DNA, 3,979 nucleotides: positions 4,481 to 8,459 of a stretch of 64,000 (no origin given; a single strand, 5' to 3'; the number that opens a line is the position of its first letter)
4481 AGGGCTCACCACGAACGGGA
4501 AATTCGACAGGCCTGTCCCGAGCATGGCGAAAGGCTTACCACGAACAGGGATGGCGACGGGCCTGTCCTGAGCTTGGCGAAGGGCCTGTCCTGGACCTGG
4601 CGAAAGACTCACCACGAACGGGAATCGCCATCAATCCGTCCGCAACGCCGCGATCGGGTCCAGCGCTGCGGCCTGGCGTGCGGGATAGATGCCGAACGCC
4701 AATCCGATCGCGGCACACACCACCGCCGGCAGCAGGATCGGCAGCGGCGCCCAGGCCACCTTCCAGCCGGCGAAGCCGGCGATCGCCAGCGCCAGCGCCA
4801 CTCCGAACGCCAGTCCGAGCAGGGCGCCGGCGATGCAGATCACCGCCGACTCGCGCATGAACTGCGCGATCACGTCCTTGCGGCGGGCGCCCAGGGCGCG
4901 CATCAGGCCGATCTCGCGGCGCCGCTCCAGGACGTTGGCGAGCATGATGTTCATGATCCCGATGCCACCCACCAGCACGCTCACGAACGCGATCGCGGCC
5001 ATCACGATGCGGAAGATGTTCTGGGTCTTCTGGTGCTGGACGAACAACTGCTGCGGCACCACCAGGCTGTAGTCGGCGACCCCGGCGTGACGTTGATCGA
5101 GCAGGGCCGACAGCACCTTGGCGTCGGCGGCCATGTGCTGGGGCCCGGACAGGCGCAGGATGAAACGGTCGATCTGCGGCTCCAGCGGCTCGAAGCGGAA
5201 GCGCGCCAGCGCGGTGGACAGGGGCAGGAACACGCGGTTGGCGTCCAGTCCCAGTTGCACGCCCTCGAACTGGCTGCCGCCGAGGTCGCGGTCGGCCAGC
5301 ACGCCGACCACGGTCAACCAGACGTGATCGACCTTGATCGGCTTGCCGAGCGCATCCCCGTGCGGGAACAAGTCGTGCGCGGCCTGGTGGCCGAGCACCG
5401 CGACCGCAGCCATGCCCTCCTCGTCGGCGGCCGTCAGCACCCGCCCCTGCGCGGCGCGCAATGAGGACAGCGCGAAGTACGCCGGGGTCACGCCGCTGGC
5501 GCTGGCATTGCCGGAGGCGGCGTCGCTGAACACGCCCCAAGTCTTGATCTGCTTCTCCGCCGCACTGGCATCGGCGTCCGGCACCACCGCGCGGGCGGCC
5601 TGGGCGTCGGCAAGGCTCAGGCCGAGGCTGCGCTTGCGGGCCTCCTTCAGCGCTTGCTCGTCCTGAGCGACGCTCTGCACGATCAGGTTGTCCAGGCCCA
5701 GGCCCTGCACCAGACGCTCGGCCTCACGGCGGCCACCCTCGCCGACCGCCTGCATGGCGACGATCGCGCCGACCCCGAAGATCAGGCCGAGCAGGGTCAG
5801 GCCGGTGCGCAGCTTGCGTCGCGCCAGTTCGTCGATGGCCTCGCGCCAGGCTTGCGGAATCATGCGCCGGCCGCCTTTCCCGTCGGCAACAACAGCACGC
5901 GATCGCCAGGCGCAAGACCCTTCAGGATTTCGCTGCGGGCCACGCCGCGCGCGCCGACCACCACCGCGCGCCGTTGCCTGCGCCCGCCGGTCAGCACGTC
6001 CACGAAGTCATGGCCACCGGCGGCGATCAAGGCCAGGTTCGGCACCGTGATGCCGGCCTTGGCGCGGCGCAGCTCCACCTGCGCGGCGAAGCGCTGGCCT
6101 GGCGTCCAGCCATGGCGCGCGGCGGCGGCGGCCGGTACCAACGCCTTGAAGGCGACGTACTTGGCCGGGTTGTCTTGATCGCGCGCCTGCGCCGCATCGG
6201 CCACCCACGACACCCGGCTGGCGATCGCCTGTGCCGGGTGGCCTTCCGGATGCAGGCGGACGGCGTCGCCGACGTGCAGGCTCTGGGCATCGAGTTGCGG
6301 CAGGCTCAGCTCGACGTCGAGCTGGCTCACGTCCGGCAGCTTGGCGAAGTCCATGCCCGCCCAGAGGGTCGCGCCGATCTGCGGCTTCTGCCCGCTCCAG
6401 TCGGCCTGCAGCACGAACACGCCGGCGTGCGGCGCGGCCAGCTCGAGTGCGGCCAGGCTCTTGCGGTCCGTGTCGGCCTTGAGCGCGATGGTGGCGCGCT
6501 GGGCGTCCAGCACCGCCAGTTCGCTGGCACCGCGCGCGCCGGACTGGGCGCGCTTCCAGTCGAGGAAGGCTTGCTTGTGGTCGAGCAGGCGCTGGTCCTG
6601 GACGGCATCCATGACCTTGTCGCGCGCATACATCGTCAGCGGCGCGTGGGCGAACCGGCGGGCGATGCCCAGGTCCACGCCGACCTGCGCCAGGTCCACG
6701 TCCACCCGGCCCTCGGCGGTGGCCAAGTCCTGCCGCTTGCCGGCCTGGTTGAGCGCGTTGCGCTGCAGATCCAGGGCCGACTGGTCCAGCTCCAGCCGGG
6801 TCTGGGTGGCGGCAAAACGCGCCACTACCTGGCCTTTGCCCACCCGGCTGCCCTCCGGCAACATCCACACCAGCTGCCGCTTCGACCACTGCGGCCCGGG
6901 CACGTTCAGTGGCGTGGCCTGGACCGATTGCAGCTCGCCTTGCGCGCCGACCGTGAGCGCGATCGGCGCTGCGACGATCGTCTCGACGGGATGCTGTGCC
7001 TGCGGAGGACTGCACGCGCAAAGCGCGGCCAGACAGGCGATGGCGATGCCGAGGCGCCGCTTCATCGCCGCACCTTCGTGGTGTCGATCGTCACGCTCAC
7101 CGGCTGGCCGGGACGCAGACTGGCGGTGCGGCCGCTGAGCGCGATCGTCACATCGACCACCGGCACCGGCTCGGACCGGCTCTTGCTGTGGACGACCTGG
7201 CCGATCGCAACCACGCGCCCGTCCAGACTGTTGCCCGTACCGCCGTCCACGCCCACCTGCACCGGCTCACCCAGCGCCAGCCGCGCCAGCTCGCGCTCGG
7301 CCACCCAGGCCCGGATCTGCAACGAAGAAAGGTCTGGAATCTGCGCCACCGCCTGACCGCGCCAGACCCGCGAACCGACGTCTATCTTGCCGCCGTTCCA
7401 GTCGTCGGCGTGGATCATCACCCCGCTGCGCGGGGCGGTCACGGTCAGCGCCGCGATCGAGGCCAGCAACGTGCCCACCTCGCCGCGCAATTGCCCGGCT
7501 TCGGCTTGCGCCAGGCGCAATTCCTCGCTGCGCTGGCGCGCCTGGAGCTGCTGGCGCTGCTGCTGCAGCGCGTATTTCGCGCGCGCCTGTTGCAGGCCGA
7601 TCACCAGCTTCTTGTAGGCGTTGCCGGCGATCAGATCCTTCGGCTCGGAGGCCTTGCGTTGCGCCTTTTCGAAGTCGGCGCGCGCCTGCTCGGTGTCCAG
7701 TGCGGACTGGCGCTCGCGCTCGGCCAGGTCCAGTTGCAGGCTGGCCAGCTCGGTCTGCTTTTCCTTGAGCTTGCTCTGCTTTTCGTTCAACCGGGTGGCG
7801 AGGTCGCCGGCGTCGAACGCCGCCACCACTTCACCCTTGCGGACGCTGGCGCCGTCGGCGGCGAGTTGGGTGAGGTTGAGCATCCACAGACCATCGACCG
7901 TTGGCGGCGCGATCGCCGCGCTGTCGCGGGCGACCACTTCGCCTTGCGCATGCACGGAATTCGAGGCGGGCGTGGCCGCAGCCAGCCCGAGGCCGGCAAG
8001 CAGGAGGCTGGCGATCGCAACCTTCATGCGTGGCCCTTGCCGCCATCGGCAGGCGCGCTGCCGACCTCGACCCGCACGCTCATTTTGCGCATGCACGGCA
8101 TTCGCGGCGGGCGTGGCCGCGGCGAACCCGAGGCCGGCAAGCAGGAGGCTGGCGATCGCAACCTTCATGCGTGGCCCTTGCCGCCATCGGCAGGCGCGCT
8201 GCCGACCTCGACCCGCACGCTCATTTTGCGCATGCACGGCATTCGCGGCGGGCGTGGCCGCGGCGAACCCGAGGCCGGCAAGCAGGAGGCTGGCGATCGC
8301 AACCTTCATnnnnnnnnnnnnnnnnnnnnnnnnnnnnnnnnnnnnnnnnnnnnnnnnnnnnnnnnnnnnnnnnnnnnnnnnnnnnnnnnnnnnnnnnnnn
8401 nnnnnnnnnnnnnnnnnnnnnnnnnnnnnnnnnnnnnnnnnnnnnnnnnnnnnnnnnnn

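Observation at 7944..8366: Exact 3 x 141-bp in-frame tandem repeat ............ a coupled gene junction (stop/start overlap, RBS region and signal peptide) between two HlyD-family adaptor genes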

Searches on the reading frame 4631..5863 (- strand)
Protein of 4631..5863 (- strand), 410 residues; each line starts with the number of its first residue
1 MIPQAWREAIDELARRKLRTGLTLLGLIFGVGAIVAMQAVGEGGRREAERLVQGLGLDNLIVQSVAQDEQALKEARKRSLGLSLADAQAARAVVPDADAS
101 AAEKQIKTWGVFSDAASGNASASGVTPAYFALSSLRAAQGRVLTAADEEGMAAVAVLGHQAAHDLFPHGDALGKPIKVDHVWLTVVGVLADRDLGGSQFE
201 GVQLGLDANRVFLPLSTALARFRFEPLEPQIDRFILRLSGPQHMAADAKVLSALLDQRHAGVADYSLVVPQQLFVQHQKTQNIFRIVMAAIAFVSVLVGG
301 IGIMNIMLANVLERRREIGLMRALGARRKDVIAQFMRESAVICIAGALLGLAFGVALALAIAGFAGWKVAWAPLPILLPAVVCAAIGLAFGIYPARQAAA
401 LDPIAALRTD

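Call 10: search_protein_families(library=pfam, proteins=[window:4631-5863:-])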
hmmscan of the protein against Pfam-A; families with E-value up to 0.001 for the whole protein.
window:4631-5863:- (410 aa): 2 families
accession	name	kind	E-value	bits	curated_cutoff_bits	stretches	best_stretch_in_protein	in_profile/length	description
PF12704.14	MacB_PCD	-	8.7e-33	114.8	27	1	20-247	1-200/207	MacB-like periplasmic core domain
PF02687.27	FtsX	-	4.8e-21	75.5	25.5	1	290-402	2-119/120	FtsX-like permease C-terminal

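Call 41: search_protein_families(library=ncbifam, proteins=[window:4631-5863:-], max_evalue=0.001)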
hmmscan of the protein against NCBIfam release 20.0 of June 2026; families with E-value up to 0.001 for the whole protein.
window:4631-5863:- (410 aa): 7 families
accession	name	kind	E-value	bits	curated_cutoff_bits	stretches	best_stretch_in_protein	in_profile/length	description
NF007826.0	PRK10535.1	equivalog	4.9e-52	177.1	966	1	9-408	261-646/648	macrolide ABC transporter ATP-binding protein/permease MacB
TIGR03434.1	ADOP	subfamily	1.9e-36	125.5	622.3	1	55-410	461-803/803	ADOP family duplicated permease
TIGR02212.1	lolCE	equivalog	1.4e-10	40.7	362.45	1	207-409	197-410/411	lipoprotein-releasing ABC transporter permease subunit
NF038347.1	FtsX_Gpos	exception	6.7e-07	28.9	225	1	231-352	121-235/296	permease-like cell division protein FtsX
NF008076.0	PRK10814.1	exception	1.2e-05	24.6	473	1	293-409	272-398/399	lipoprotein-releasing ABC transporter permease subunit LolC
TIGR02213.1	lolE_release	exception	0.00013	20.9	540.35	1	283-366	264-347/411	lipoprotein-releasing ABC transporter permease subunit LolE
NF038346.1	FtsX_actino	exception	0.00046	19.6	250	0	279-359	174-254/308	permease-like cell division protein FtsX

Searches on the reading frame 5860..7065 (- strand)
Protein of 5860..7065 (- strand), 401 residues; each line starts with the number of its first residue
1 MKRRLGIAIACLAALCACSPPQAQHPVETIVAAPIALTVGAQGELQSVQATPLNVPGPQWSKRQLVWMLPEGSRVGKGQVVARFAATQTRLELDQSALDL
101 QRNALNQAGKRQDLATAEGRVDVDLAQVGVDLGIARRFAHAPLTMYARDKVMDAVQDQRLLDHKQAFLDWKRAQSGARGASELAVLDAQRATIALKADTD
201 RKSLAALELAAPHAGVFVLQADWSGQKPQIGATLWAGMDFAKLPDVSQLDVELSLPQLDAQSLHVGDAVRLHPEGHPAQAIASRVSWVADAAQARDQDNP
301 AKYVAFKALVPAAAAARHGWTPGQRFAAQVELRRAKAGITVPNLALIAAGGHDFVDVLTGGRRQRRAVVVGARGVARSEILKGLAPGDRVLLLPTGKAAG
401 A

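Call 10: search_protein_families(library=pfam, proteins=[window:5860-7065:-])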
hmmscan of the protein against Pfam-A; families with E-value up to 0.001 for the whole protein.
window:5860-7065:- (401 aa): 1 family
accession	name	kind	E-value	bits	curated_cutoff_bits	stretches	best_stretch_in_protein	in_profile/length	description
PF16576.10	HlyD_D23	-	4.8e-05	23.2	30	1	157-294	53-190/214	Barrel-sandwich domain of CusB or HlyD membrane-fusion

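Call 12: find_encoding_contigs(protein=window:5860-7065:-, flank=6000, max_places=10)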
Protein window:5860-7065:- (401 aa): 2 contigs read that carry it; 2 places shown.
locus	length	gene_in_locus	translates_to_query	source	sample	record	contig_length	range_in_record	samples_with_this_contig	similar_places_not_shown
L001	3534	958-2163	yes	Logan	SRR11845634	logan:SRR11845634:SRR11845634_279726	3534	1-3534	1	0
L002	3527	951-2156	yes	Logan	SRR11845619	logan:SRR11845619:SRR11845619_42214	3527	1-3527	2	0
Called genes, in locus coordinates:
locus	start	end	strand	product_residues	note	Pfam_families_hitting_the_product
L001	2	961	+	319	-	?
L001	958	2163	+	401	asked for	-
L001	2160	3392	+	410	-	PF12704:MacB_PCD, PF02687:FtsX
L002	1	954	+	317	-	?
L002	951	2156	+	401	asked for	-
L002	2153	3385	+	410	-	PF12704:MacB_PCD, PF02687:FtsX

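Call 17: list_cluster_members(proteins=[P0001, window:5860-7065:-, window:4631-5863:-])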
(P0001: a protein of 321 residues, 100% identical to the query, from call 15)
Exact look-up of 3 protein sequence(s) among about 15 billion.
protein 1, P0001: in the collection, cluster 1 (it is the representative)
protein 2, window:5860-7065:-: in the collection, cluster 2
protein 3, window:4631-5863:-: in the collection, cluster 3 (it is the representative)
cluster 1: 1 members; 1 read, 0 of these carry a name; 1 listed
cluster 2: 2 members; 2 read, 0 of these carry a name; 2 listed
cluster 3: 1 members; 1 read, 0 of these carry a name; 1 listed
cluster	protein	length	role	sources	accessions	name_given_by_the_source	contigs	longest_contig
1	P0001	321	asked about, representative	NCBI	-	-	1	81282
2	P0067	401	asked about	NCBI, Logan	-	-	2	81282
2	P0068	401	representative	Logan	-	-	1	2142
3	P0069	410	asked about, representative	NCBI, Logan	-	-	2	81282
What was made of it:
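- Tried and rejected: Cluster look-ups gave no names (call 17).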

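Call 41: search_protein_families(library=ncbifam, proteins=[window:5860-7065:-], max_evalue=0.001)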
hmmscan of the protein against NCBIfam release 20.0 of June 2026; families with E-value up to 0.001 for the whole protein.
window:5860-7065:- (401 aa): 4 families
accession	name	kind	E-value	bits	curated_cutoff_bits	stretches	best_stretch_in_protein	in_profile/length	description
TIGR01730.1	RND_mfp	subfamily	1.5e-18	66.8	94.9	1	184-392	109-307/322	efflux RND transporter periplasmic adaptor subunit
TIGR00999.1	8a0102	subfamily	1.3e-12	47.5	319.3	1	184-390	70-262/271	CzcB/NccB family metal efflux transporter periplasmic adaptor subunit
NF045680.1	DiMtlExpIhpB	equivalog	2.9e-07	29.8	450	1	243-389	168-305/326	divalent metal ion exporter adaptor subunit IhpB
NF008606.0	PRK11578.1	equivalog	0.00082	18.6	342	1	187-392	164-362/371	macrolide transporter subunit MacA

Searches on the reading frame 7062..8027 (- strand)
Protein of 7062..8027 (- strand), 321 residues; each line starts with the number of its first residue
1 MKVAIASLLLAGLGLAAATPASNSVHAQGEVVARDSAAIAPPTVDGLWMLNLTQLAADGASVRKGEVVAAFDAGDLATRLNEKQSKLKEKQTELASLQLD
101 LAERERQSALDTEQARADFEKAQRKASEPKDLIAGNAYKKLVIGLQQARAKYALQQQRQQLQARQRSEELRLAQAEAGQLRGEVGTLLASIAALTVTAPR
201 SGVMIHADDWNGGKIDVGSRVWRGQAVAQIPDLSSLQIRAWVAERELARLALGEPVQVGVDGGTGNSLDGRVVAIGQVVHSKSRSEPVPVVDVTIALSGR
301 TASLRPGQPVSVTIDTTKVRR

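Call 10: search_protein_families(library=pfam, proteins=[window:7062-8027:-])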
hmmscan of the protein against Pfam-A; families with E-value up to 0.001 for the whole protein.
window:7062-8027:- (321 aa): 2 families
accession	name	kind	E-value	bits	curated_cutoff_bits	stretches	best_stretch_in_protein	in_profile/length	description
PF16576.10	HlyD_D23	-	1.2e-12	48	30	1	56-307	36-211/214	Barrel-sandwich domain of CusB or HlyD membrane-fusion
PF13437.12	HlyD_3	-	1.1e-11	45.9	22.2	1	195-307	1-106/106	HlyD family secretion protein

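Call 41: search_protein_families(library=ncbifam, proteins=[window:7062-8027:-], max_evalue=0.001)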
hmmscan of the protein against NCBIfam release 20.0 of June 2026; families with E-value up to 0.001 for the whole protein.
window:7062-8027:- (321 aa): 7 families
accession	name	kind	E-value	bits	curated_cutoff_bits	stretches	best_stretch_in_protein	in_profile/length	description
TIGR01730.1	RND_mfp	subfamily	1.8e-16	60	94.9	2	162-317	103-247/322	efflux RND transporter periplasmic adaptor subunit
TIGR01843.1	type_I_hlyD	subfamily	5.7e-11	42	208.65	2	3-115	9-118/422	HlyD family type I secretion periplasmic adaptor subunit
TIGR00999.1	8a0102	subfamily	6.8e-11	41.8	319.3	1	61-319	3-206/271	CzcB/NccB family metal efflux transporter periplasmic adaptor subunit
NF002939.0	PRK03598.1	equivalog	1.6e-10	40.7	393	1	54-274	57-279/332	secretion protein HlyD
TIGR00998.1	8a0101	subfamily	3.9e-06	26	390.8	1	56-276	58-282/334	EmrA/EmrK family multidrug efflux transporter periplasmic adaptor subunit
NF038010.1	ABC_adapt_DarC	equivalog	8.2e-06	24.8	450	1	60-250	92-281/417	darobactin export ABC transporter periplasmic adaptor subunit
TIGR03794.1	NHLM_micro_HlyD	equivalog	0.00014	20.9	156.2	1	57-172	75-192/421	NHLP bacteriocin system secretion protein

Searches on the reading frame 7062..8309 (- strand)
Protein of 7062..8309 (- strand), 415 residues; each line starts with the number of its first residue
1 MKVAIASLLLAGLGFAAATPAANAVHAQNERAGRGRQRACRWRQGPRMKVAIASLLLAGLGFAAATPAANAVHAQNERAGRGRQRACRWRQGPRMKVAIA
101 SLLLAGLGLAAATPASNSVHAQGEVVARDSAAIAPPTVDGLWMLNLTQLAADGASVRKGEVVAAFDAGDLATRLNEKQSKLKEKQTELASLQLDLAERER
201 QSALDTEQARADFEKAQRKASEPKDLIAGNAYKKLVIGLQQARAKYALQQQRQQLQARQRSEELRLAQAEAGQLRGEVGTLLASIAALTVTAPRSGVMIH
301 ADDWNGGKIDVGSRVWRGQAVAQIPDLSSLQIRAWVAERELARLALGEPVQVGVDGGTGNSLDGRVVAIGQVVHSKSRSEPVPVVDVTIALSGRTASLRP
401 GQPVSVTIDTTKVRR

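Call 15: find_homologous_proteins(query=window:7062-8309:-)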
Query window:7062-8309:- (415 aa): 66 proteins with E <= 0.001 among 8000 candidates.
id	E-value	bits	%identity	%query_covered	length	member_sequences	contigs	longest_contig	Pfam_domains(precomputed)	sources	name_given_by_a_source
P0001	5.2e-193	659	100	77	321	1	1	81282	-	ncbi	-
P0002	2.8e-102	360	59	70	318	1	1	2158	PF25990.1,PF25954.1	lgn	-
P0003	3.3e-96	341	55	76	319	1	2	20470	PF25954.1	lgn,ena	-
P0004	5.8e-94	333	51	72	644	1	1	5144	PF25954.1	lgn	-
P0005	1.8e-93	332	48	70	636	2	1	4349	PF26002.1,PF02749.23,PF25990.1,PF25954.1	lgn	-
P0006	4.2e-93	330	51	69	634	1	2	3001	PF26002.1,PF25990.1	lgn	-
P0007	3.4e-92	327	44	71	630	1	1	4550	PF26002.1,PF25990.1,PF25954.1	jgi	-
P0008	4.3e-91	324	55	74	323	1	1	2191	-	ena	-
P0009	4.7e-91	324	54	74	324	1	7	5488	PF25954.1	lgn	-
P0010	2.5e-90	321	57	69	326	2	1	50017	-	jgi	jgi:HlyD family secretion protein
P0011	3.0e-90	321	47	82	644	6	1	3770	PF25954.1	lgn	-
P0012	4.5e-90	320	49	72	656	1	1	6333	PF25954.1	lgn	-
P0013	2.7e-89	318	54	74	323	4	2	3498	-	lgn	-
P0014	9.7e-89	316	47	69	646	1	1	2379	PF26002.1,PF25990.1,PF25954.1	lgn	-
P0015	1.6e-88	315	56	69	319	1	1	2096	-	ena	-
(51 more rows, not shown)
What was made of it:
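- Checked: The public gene call for this contig uses the 8027 start (P0001, 321 aa, 100% identical; call 15).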

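Call 16: find_encoding_contigs(protein=P0001, flank=3000, max_places=6)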
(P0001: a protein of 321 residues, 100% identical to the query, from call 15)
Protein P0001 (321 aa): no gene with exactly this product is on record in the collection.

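Call 19: find_related_loci(query=A2, collection=genome_contigs, flank=6000)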
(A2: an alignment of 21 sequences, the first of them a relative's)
Query A2 (321 aa) in genome_contigs; peptide patterns used: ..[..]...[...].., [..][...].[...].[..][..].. (x = any residue, [..] = any of these).
223 stretches matched a pattern; 84 encode a relative of the query (tblastn E <= 1e-3); the best 80 are kept; 80 distinct loci.
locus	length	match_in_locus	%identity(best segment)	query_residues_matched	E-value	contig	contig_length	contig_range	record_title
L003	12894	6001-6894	58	23-320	2e-108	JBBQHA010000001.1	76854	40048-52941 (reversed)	MAG: Lysobacterales bacterium isolate Co_metawrap_929 Cmw_929_k141_12414276_length_76854_cov_9.3642, whole genome shotgu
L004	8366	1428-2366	55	1-316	9e-105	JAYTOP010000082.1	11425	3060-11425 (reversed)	MAG: Pseudomonadota bacterium isolate GFS_4128 GFS_4128_81, whole genome shotgun sequence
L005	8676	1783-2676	55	17-314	1e-96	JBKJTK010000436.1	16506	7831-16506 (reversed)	MAG: Chiayiivirga sp. isolate ant_bin.615 k117_3746468, whole genome shotgun sequence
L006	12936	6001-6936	53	3-314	4e-96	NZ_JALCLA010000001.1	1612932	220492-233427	MAG: Chiayiivirga sp. isolate UW_DM_XAN1_1 Ga0455824_0003, whole genome shotgun sequence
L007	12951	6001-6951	49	3-319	2e-95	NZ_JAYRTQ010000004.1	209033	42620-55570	MAG: Thermomonas sp. isolate NJ_NJASGE1bin.7 NODE_81_length_209033_cov_6.098513, whole genome shotgun sequence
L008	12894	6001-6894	50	17-314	6e-93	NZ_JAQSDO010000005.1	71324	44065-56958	MAG: Thermomonas sp. isolate D1-2020 MAG013 NODE_137_length_71324_cov_13.574710, whole genome shotgun sequence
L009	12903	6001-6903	53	14-314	4e-92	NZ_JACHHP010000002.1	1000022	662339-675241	Chiayiivirga flava strain DSM 24163 Ga0415248_02, whole genome shotgun sequence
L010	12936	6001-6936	46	8-319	1e-91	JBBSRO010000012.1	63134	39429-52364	MAG: Lysobacterales bacterium isolate SVL1_sbin.39 SVL1_sbin.39_K_547902_L_63134_cov_18.7786, whole genome shotgun seque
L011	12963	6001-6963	49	1-317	7e-90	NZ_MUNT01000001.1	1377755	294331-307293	Rhodanobacter sp. C03 NODE_1_length_1377755_cov_17.2423_ID_1, whole genome shotgun sequence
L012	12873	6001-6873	49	23-314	3e-89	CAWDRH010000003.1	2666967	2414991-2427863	MAG: uncultured Gammaproteobacteria bacterium isolate MFD04463.bin.1.137 genome assembly, contig: contig_9918, whole gen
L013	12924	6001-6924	50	13-320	2e-88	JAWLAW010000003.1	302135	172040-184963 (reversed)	MAG: Lysobacteraceae bacterium isolate AC2.102 AC2.102.fa-3, whole genome shotgun sequence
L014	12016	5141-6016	49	23-314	4e-88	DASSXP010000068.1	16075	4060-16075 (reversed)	MAG TPA_asm: Rhodanobacteraceae bacterium isolate SMAG_U653 k141_1177709, whole genome shotgun sequence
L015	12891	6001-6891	51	18-314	3e-87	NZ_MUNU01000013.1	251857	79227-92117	Rhodanobacter sp. B05 NODE_5_length_251857_cov_16.6894_ID_9, whole genome shotgun sequence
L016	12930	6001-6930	48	5-315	5e-87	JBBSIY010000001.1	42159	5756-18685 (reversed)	MAG: Lysobacterales bacterium isolate LS4_concoct.038 LS4_concoct.038_K_2021579_L_42159_cov_11.0000, whole genome shotgu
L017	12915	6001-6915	48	10-314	9e-87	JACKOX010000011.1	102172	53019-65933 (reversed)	MAG: Rhodanobacteraceae bacterium isolate HK-STAS-PROT-181 HK-STAS-PROT-181_11, whole genome shotgun sequence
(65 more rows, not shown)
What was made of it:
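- Its nearest relatives are MAGs (call 19).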

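Call 28: find_encoding_contigs(protein=P0068, flank=4000, max_places=10)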
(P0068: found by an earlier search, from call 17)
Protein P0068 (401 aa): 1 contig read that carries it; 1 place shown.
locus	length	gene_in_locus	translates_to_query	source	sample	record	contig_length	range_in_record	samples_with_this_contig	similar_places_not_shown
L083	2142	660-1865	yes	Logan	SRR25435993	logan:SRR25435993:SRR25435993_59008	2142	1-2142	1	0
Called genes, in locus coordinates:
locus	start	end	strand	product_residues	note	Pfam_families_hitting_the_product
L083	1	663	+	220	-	?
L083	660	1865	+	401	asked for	-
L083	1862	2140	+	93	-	?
